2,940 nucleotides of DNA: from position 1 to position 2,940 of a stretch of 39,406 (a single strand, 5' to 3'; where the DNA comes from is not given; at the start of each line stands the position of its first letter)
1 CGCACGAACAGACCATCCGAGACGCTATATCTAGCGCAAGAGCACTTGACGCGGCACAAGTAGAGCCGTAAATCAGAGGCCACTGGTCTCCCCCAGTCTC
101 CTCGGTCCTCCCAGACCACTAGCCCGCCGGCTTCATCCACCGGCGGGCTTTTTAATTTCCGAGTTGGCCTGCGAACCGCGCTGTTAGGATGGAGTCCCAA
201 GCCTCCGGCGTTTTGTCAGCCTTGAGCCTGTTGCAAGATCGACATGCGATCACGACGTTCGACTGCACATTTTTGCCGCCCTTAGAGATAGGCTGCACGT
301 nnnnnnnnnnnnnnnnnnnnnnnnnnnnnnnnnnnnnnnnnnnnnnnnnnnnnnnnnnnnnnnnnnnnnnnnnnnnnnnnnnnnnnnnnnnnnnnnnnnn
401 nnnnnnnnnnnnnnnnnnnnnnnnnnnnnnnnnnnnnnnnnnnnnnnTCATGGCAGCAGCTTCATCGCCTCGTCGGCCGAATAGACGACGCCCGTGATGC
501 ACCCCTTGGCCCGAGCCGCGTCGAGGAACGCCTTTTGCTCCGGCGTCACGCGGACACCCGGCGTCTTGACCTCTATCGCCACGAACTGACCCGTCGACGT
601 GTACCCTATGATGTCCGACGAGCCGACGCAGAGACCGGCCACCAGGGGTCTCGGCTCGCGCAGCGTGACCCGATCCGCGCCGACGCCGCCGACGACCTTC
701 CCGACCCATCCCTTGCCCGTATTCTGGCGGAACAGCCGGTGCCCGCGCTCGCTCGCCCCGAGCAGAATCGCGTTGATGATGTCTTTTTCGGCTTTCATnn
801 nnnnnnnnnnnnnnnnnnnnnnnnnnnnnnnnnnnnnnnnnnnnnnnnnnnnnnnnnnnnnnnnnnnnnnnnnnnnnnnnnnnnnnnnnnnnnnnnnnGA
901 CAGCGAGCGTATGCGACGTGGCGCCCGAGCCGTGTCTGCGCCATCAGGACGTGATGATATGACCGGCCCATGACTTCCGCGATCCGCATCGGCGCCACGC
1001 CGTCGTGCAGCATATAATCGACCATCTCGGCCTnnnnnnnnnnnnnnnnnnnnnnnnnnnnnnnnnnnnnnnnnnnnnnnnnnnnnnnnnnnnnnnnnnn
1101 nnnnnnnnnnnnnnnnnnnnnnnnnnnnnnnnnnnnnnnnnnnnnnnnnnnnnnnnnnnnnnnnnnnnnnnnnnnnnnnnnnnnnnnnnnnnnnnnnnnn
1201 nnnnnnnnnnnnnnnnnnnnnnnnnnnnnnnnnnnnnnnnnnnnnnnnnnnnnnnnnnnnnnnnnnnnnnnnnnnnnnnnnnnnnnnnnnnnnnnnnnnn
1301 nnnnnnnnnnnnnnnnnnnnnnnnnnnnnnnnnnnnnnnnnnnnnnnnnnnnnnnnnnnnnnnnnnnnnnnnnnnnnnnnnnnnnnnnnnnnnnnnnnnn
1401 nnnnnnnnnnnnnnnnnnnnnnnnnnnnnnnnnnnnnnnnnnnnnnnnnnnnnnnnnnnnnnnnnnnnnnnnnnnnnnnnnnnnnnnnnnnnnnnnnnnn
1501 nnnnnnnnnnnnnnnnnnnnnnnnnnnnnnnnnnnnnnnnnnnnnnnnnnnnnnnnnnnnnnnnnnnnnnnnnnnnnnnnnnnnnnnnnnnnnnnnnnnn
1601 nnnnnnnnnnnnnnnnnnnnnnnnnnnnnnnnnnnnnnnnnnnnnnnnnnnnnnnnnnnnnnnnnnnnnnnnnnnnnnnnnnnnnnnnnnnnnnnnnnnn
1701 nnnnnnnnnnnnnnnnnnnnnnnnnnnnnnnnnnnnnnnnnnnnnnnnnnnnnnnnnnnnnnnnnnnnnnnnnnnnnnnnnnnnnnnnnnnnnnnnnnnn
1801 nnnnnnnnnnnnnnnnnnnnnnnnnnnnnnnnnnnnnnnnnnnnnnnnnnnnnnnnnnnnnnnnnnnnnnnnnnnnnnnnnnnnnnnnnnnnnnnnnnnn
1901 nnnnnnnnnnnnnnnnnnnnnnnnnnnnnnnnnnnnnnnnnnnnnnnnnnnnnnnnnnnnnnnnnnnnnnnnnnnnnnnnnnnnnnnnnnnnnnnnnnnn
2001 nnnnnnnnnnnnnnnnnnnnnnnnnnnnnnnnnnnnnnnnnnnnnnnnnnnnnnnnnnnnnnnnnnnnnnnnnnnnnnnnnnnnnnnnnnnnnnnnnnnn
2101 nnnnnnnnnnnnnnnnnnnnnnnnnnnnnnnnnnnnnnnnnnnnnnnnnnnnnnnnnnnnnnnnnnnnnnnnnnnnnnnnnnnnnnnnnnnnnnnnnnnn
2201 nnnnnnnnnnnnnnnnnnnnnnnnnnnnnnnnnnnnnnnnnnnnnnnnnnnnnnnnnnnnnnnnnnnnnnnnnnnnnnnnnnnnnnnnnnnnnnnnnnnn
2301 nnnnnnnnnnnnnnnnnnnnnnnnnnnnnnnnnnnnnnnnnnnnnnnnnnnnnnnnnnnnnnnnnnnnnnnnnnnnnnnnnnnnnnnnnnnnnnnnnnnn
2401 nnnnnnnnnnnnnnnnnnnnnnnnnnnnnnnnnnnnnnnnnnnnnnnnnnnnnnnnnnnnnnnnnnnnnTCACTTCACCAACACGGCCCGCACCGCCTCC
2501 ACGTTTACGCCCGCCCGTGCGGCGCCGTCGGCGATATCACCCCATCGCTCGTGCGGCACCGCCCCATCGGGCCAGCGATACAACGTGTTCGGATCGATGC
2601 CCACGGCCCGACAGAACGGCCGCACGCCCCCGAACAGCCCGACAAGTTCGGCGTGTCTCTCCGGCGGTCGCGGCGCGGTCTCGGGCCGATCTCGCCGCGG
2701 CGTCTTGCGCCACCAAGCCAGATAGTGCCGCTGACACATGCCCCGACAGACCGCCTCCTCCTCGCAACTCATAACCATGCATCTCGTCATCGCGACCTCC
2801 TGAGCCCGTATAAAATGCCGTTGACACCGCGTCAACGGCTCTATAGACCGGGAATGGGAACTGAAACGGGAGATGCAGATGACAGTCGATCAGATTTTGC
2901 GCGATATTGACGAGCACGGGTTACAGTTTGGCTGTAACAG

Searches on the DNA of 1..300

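Call 72: search_rna_families(source=window, start=1, end=300, threshold=evalue, max_evalue=5)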
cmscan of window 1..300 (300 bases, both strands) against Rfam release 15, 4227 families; matches with E-value up to 5: 10.
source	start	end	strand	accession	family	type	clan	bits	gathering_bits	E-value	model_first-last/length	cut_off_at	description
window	68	155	+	RF02344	ar14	Gene; sRNA;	-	22.8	58.8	0.019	1-123/123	no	Alphaproteobacterial ar14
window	95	154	+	RF02278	Betaproteobacteria_toxic_sRNA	Gene; sRNA;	-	19.6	50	0.094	1-64/64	no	Betaproteobacteria toxic small RNA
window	37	147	-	RF01736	flg-Rhizobiales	Cis-reg;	-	18.2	55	0.11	1-141/141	no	flg-Rhizobiales RNA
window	120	154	-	RF01356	CRISPR-DR28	Gene; CRISPR;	-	16.7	35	2.2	1-24/24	no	CRISPR RNA direct repeat element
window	118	200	-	RF02901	AaHKsRNA41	Gene; sRNA;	-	16.2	97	0.14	1-187/187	no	Aggregatibacter sRNA 41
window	89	156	+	RF02837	anti-hemB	Gene; sRNA;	-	15.9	49.5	0.23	1-81/81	no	Burkholderia RNA 7 (anti-hemB)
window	89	163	+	RF00519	suhB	Gene; sRNA;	CL00108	15.4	41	0.82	1-77/77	no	Makes More Granules Regulator RNA (mmgR)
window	71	155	+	RF02232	sX13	Gene; sRNA;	-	15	50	1.2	1-115/115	no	Xanthomonadaceae sRNA sX13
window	83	149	+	RF01530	CC3664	Gene; sRNA;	-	13.7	60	4.8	1-136/136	no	Caulobacter sRNA CC3664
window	51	153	-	RF02424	Bp2_287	Gene; sRNA;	-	12.6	70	1.1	1-174/174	no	Burkholderia sRNA Bp2_Cand287_SIPHT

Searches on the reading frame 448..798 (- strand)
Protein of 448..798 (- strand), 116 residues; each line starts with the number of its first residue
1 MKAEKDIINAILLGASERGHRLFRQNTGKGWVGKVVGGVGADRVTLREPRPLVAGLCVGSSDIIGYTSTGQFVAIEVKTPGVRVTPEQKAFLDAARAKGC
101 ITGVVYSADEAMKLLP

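Call 21: search_protein_families(library=phrogs, proteins=[window:448-798:-], max_evalue=0.01)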
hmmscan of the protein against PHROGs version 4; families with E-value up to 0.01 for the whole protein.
window:448-798:- (116 aa): 3 families
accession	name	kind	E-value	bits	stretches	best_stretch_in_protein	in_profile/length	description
phrog_93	-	DNA, RNA and nucleotide metabolism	1.6e-15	57.8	1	1-115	351-438/613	endonuclease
phrog_824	-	unknown function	4.2e-12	47.5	1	55-114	109-170/265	-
phrog_5702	-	DNA, RNA and nucleotide metabolism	1.5e-11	45.1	1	59-114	6-62/70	Holliday junction resolvase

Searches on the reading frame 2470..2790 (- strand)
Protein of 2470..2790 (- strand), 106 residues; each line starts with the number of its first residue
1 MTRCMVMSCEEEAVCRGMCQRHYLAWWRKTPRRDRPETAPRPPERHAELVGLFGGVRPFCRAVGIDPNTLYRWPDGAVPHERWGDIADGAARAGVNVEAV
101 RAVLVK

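Call 21: search_protein_families(library=phrogs, proteins=[window:2470-2790:-], max_evalue=0.01)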
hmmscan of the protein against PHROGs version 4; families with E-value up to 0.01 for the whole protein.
window:2470-2790:- (106 aa): 3 families
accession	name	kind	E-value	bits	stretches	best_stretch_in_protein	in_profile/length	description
phrog_5351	-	DNA, RNA and nucleotide metabolism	0.00013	23.1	1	3-35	8-39/171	HNH endonuclease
phrog_409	-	transcription regulation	0.00027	22.5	1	48-82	19-53/127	transcriptional regulator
phrog_1271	-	DNA, RNA and nucleotide metabolism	0.0014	19.1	1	2-36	38-72/361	HNH endonuclease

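Call 22: search_protein_families(library=pfam, proteins=[window:2470-2790:-], max_evalue=0.01)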
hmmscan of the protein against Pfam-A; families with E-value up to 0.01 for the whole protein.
window:2470-2790:- (106 aa): 1 family
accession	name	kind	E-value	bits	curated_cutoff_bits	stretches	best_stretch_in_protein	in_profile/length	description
PF14549.12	P22_Cro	-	0.0013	18.9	30.2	1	47-82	3-37/60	DNA-binding transcriptional regulator Cro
